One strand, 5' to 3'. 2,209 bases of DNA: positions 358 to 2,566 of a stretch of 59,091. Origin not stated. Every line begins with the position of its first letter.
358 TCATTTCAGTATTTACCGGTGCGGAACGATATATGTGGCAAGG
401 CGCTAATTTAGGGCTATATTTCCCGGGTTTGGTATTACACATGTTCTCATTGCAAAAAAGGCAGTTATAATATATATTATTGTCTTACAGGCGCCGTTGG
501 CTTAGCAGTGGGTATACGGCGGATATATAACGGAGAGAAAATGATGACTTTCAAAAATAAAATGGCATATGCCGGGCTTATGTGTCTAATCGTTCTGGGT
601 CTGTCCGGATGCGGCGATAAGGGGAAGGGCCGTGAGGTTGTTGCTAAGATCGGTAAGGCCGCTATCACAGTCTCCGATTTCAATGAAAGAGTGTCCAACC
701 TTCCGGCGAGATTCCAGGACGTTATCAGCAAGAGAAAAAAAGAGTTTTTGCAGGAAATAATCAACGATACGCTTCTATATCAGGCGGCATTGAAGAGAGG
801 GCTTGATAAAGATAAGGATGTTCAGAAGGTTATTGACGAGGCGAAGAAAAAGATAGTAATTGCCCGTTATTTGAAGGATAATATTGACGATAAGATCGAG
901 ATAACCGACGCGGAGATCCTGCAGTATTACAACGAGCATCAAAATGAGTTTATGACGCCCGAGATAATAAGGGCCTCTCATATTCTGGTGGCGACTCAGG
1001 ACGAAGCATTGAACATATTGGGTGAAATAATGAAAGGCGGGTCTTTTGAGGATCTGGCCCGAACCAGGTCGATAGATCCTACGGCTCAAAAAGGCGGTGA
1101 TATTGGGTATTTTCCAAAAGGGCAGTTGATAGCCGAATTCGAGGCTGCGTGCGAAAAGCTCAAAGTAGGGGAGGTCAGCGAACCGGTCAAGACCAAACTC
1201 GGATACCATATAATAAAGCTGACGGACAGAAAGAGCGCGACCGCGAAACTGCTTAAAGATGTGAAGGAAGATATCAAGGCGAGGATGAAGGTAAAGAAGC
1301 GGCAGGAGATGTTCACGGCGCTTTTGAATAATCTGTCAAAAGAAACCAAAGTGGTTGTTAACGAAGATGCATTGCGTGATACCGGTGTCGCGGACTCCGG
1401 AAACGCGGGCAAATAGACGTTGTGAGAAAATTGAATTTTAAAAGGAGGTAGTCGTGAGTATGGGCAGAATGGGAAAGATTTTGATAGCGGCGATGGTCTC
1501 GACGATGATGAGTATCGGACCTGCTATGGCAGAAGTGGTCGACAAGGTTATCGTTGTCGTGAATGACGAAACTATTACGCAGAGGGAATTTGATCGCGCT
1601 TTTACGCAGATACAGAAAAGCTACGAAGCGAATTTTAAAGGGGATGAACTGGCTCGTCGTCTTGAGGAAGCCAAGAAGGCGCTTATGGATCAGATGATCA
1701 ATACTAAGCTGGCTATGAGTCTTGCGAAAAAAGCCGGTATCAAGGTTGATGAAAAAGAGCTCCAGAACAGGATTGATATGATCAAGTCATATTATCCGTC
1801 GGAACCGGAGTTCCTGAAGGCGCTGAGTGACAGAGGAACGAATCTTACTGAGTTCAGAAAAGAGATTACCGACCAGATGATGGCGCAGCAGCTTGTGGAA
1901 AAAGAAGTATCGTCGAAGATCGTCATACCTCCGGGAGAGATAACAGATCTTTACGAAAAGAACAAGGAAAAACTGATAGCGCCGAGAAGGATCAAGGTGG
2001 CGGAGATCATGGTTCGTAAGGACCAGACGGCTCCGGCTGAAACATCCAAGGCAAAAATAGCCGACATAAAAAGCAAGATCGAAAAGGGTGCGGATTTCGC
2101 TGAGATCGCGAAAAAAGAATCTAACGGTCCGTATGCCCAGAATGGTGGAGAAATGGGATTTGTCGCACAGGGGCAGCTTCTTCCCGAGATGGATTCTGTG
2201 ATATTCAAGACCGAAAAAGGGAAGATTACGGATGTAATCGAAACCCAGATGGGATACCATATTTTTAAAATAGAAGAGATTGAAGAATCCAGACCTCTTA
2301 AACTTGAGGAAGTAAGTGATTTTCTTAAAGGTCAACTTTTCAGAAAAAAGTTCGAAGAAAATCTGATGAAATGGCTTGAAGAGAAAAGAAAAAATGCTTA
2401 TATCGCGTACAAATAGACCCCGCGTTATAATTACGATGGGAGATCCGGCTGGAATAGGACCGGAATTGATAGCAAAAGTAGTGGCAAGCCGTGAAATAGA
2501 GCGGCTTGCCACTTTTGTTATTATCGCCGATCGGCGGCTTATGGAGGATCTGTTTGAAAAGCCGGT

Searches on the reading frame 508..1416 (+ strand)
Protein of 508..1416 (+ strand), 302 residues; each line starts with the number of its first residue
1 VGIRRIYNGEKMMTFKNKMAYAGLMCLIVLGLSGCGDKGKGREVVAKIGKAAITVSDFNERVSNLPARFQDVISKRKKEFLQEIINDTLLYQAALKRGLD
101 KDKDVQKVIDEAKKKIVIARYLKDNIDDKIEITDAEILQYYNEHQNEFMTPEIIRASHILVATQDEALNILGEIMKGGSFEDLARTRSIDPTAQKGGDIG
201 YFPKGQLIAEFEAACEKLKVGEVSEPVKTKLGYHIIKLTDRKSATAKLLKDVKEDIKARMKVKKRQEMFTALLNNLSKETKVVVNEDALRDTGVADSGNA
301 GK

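Call 33: search_protein_families(library=pfam, proteins=[window:508-1416:+], max_evalue=0.001)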
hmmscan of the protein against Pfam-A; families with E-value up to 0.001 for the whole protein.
window:508-1416:+ (302 aa): 5 families
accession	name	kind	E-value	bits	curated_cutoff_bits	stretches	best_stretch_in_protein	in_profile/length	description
PF13616.12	Rotamase_3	-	2.2e-22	80.2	22.5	1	145-242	11-116/116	PPIC-type PPIASE domain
PF00639.27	Rotamase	-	1.8e-21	77.4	21.7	1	162-240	17-97/97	PPIC-type PPIASE domain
PF13145.12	Rotamase_2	-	6.4e-21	75.8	27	1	132-254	1-121/121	PPIC-type PPIASE domain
PF13624.11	SurA_N_3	-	6.8e-07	29.7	27.2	1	20-111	13-119/162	SurA-like N-terminal domain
PF13623.11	SurA_N_2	-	2e-05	24.9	28.5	1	24-111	20-121/145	SurA-like N-terminal domain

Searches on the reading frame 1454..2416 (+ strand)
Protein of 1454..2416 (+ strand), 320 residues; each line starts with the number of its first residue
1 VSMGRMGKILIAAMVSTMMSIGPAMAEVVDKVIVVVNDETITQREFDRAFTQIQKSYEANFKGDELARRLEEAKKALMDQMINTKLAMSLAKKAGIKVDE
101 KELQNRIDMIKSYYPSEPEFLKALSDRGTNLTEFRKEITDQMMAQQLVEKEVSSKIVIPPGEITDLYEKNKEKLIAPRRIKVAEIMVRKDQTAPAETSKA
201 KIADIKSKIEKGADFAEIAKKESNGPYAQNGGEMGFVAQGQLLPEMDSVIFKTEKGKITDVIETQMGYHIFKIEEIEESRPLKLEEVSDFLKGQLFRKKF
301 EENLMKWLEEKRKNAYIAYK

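Call 15: find_encoding_contigs(protein=window:1454-2416:+, flank=10000, max_places=10)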
Protein window:1454-2416:+ (320 aa): no gene with exactly this product is on record in the collection.
